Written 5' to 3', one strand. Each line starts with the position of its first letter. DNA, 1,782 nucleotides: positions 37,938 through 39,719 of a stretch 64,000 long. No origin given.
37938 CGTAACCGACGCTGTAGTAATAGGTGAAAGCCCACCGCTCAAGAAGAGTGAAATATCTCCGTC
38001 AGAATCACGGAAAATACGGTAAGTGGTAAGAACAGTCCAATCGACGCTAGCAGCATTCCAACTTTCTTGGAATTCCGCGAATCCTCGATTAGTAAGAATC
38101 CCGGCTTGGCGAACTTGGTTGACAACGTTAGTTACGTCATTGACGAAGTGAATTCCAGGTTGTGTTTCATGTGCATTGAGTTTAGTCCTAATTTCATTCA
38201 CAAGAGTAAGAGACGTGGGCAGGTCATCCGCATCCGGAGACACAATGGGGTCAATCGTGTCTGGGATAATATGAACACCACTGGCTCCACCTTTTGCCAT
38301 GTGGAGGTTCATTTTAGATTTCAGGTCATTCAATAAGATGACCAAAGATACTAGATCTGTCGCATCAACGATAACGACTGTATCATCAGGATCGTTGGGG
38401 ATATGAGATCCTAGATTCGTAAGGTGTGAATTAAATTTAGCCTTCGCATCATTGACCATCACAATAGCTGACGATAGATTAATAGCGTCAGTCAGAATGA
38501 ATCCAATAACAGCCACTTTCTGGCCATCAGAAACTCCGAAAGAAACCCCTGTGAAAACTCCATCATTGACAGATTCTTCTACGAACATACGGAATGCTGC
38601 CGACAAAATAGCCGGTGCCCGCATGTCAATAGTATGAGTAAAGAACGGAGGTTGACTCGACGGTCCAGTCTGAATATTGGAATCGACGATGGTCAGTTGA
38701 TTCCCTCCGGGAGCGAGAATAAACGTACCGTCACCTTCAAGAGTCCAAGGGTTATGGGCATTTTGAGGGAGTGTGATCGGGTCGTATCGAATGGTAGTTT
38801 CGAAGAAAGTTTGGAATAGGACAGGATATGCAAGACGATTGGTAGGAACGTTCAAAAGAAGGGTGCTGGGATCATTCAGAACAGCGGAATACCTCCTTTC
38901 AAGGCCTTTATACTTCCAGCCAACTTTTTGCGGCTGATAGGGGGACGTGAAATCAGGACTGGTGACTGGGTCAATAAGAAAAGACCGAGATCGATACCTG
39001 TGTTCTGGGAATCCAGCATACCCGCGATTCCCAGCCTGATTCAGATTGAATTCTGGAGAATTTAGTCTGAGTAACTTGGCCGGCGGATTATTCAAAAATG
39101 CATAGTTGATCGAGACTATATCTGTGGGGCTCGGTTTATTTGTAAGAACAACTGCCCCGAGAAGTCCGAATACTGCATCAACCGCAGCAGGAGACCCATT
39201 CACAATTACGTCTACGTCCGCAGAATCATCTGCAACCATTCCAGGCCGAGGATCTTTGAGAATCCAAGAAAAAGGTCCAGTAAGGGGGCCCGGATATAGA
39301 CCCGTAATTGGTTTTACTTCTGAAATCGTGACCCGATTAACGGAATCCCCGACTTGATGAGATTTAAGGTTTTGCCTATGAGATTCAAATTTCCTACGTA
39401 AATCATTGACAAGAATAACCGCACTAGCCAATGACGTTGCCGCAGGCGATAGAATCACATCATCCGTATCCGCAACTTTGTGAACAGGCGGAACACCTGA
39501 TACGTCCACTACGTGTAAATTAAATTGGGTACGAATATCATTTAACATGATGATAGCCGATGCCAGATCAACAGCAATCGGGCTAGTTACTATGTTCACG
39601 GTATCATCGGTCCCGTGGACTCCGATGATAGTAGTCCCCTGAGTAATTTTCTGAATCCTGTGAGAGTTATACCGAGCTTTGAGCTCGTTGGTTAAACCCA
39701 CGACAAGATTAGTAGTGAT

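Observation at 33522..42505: At least 20 copies of a previously unrecognised 41-45-aa helix-loop repeat with two invariant histidines in two adjacent giant proteins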

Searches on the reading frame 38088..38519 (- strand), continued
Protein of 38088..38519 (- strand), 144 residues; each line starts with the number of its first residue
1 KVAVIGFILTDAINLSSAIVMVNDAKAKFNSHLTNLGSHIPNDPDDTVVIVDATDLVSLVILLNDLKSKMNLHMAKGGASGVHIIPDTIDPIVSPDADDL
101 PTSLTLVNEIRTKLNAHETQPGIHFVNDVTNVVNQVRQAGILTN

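Call 48: fold_search(model_id=the predicted structure, library=viral)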
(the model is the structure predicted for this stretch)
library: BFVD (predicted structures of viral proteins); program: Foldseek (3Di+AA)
matches with E <= 10: 43; with E <= 0.001: 0
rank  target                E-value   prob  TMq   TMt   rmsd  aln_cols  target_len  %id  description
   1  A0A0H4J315            6.9e-01  0.06  0.20  0.19  16.3       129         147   15  Uncharacterized protein [Stenotrophomonas phage IME-SM1]
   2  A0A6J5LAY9            1.8e+00  0.06  0.27  0.06   8.4       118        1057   17  Uncharacterized protein [uncultured Caudovirales phage]
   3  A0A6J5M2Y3            1.9e+00  0.04  0.21  0.10  14.8       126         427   13  Uncharacterized protein [uncultured Caudovirales phage]
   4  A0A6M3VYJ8            2.7e+00  0.04  0.25  0.11  18.6       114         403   19  Uncharacterized protein [Acidianus rod-shaped virus 3]
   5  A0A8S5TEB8            2.8e+00  0.06  0.26  0.29   9.7       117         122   11  Uncharacterized protein [Phage sp. ctesc4]
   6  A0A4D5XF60            3.2e+00  0.02  0.18  0.05  15.9       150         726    9  Uncharacterized protein [Pithovirus LCPAC102]
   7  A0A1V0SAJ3            3.6e+00  0.01  0.15  0.08  17.6       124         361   14  EamA domain-containing protein [Catovirus CTV1]
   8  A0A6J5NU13            4.3e+00  0.03  0.14  0.14  12.0        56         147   16  Uncharacterized protein (Fragment) [uncultured Caudovirales phage]
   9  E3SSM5                4.3e+00  0.02  0.15  0.04  15.3        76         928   12  Baseplate hub + tail lysozyme [Prochlorococcus phage P-HM2]
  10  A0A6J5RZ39            4.5e+00  0.01  0.17  0.07  12.9       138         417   11  Uncharacterized protein [uncultured Caudovirales phage]
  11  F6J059                4.8e+00  0.03  0.18  0.09  11.9        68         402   18  (no name in the UniProt tables at hand)
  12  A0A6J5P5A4            4.8e+00  0.01  0.16  0.15  14.8       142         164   10  Uncharacterized protein [uncultured Caudovirales phage]
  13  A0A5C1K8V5            5.1e+00  0.02  0.19  0.12  17.0       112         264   16  Uncharacterized protein [Pseudomonas phage vB_PaeM_PS119XW]
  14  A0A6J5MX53            5.1e+00  0.01  0.17  0.17  16.5       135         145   12  Uncharacterized protein [uncultured Caudovirales phage]
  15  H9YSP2                5.4e+00  0.04  0.22  0.26  10.6       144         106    4  (no name in the UniProt tables at hand)
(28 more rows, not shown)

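Call 49: search_protein_families(library=ncbifam, proteins=[P0210, P0158, P0166], max_evalue=1)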
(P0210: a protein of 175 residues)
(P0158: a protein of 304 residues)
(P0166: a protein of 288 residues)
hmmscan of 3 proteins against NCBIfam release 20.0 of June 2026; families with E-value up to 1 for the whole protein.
P0210 (175 aa): 2 families
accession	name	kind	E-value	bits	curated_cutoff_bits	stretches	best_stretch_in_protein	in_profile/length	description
NF007010.1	PRK09473.1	subfamily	0.015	14.1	575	1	138-165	177-204/318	oligopeptide ABC transporter ATP-binding protein OppD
NF047534.1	lipo_BTA121_dup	subfamily_domain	0.032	14.5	45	0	132-169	65-103/134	BTA121 domain-containing protein surface lipoprotein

P0158 (304 aa): 1 family
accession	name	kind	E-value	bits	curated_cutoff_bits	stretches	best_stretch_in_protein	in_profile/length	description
NF047382.1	T4SS_eff_BspA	equivalog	0.65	9.8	300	0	219-280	78-138/179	type IV secretion system effector BspA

P0166 (288 aa): 1 family
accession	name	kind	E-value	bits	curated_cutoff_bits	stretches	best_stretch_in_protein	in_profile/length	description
NF007745.0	PRK10425.1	equivalog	0.42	9.8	395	1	114-163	34-79/260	3'-5' ssDNA/RNA exonuclease TatD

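Call 53: search_protein_families(library=phrogs, proteins=[L004:2906-3736:+, L004:3807-4862:+, L004:4875-5369:+, L004:5373-5789:+, L004:5815-6351:+, L004:6351-6983:+, L004:7215-7667:+, L004:7671-8447:+, L004:8748-9206:+], max_evalue=0.001)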
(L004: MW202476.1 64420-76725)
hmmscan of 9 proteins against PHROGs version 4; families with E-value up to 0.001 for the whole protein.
L004:2906-3736:+ (276 aa): 0 families

L004:3807-4862:+ (351 aa): 1 family
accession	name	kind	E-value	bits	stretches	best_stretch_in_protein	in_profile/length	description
phrog_9953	-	head and packaging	2.5e-11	44.5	1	38-316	49-315/329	major head protein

L004:4875-5369:+ (164 aa): 0 families

L004:5373-5789:+ (138 aa): 0 families

L004:5815-6351:+ (178 aa): 0 families

L004:6351-6983:+ (210 aa): 2 families
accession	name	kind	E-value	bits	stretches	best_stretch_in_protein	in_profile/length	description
phrog_1574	-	unknown function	8.4e-14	52.9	1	59-189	83-229/240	-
phrog_34859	-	moron, auxiliary metabolic gene and host takeover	1.8e-06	28.8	0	111-190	141-214/247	glycosyltransferase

L004:7215-7667:+ (150 aa): 0 families

L004:7671-8447:+ (258 aa): 0 families

L004:8748-9206:+ (152 aa): 0 families

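Call 56: search_solved_structures(query=A2, max_evalue=10, show_alignments=2)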
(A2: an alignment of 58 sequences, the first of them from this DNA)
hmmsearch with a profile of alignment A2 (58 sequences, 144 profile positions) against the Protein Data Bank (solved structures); distinct sequences matched with E-value up to 10: 1.
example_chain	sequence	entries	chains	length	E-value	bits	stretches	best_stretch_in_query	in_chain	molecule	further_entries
8s35_M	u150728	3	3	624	0.88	13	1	71-136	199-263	DEAD/DEAH box helicase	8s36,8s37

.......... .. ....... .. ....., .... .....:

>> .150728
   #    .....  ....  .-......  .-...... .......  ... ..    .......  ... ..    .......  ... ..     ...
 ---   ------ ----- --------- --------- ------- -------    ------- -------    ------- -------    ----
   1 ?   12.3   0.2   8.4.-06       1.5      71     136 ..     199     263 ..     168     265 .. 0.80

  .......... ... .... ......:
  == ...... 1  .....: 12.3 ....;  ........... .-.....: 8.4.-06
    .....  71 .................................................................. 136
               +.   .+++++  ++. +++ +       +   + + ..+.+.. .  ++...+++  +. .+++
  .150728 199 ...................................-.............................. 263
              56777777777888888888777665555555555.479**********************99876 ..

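Call 62: find_homologous_proteins(query=A4, max_evalue=0.001)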
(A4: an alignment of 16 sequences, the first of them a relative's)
Query A4 (16 sequences) (175 aa, profile of the alignment): 299 proteins with E <= 0.001 among 8000 candidates; the best 120 are listed.
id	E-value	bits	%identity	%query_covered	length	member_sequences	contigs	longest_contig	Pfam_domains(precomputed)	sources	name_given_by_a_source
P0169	3.9e-83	296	50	88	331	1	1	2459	-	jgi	-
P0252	8.4e-72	259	43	93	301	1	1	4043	-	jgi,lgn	jgi:hypothetical protein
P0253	3.8e-63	231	42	81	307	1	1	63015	-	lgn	-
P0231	3.7e-57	211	49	69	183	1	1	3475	-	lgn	-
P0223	2.3e-54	202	41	69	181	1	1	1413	-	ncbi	-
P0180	7.7e-54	200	35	84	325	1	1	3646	-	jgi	-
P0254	2.0e-53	199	54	94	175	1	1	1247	-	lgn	-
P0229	4.1e-53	198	44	70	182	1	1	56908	-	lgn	-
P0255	5.1e-53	198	52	71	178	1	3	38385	-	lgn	-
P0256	1.6e-52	196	58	71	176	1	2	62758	-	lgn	-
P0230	1.9e-52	196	56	99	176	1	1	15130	-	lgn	-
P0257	2.1e-52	196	63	100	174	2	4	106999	-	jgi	jgi:hydroxymethylpyrimidine pyrophosphatase-like HAD family hydrolase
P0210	2.8e-52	195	100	100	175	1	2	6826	-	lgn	-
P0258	3.1e-52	195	56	67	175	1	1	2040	-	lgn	-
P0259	3.3e-52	195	65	100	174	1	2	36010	-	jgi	jgi:hypothetical protein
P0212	3.4e-50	189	59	84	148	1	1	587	-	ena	-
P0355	7.9e-43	165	44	59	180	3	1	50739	-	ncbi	-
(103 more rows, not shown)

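Call 63: find_encoding_contigs(protein=P0257, flank=7000, max_places=2)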
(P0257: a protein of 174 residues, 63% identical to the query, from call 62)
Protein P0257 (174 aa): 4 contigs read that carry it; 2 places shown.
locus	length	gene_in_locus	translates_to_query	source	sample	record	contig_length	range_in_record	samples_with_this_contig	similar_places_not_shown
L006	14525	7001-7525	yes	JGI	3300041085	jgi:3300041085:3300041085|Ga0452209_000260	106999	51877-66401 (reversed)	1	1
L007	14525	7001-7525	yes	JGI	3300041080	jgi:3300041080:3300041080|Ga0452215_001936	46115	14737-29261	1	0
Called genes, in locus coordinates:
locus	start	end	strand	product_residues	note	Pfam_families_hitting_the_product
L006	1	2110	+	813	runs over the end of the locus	-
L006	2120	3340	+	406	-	-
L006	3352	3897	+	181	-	-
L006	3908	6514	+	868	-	-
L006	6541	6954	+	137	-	-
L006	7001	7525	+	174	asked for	-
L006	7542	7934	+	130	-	-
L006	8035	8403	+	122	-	-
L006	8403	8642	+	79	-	-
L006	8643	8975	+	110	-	-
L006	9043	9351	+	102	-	-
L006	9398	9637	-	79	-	-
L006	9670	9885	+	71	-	-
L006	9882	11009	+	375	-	-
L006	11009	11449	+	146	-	-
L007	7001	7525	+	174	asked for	-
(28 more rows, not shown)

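Call 64: find_encoding_contigs(protein=P0355, flank=7000, max_places=2)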
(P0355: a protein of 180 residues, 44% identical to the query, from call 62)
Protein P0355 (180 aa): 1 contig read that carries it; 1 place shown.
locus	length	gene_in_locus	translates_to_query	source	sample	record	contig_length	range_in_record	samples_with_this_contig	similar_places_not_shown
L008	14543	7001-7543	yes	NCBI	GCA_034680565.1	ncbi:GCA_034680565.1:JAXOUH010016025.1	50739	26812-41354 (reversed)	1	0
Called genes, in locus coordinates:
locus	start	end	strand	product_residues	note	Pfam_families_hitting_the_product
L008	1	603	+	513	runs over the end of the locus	-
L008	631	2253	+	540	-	-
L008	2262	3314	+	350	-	PF04233:Phage_Mu_F (faint)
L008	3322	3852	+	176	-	-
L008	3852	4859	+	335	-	PF13385:Laminin_G_3 (weak)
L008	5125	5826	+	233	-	-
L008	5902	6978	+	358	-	-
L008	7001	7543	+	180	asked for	-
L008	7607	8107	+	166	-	-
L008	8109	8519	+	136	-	-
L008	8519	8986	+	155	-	-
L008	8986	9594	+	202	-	-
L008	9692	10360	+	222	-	-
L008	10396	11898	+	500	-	-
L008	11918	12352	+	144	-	-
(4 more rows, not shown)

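Call 74: search_dna_similar(query=P0231, collection=phages, mode=protein, max_evalue=0.01, max_rows=25)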
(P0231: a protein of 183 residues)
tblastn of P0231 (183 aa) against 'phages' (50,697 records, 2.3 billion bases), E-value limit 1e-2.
Records with a match: 1; places in all: 1; records where one place covers at least 80% of the query: 0.
Best place of each record, by identity: <60% 1.
By first word of the organism name: Caudoviricetes 1.
By host as written in the record: - 1.
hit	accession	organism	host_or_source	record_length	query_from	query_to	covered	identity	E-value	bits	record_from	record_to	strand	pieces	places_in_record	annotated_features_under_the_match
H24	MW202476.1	Caudoviricetes sp.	Manatee Spring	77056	55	183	70%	34.1%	3e-10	64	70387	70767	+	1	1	hypothetical protein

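Call 75: search_dna_similar(query=P0158, collection=phages, mode=protein, max_evalue=0.01, max_rows=25)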
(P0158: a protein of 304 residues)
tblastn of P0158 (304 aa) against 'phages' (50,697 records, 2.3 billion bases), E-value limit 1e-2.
No match.

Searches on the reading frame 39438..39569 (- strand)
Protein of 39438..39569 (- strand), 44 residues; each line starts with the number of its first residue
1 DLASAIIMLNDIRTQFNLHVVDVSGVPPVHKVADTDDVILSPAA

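Call 10: search_solved_structures(query=A1, max_evalue=10, show_alignments=3)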
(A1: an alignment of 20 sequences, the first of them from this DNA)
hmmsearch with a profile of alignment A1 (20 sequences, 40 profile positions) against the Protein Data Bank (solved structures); distinct sequences matched with E-value up to 10: 1.
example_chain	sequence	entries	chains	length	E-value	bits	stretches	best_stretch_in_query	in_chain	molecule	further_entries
8s35_M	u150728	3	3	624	0.26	14.8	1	11-39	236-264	DEAD/DEAH box helicase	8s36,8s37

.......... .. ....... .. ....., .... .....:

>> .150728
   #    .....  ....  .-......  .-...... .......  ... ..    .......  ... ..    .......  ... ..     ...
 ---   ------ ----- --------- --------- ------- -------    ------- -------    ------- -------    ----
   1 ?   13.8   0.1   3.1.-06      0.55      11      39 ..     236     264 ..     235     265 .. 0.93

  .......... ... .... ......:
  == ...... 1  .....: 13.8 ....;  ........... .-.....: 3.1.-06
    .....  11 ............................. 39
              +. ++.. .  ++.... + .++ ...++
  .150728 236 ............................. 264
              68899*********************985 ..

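Call 27: find_homologous_proteins(query=A1, max_evalue=0.001)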
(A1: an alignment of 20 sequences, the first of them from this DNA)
Query A1 (20 sequences): 19 candidates shared short words with the query, none scored E <= 0.001.
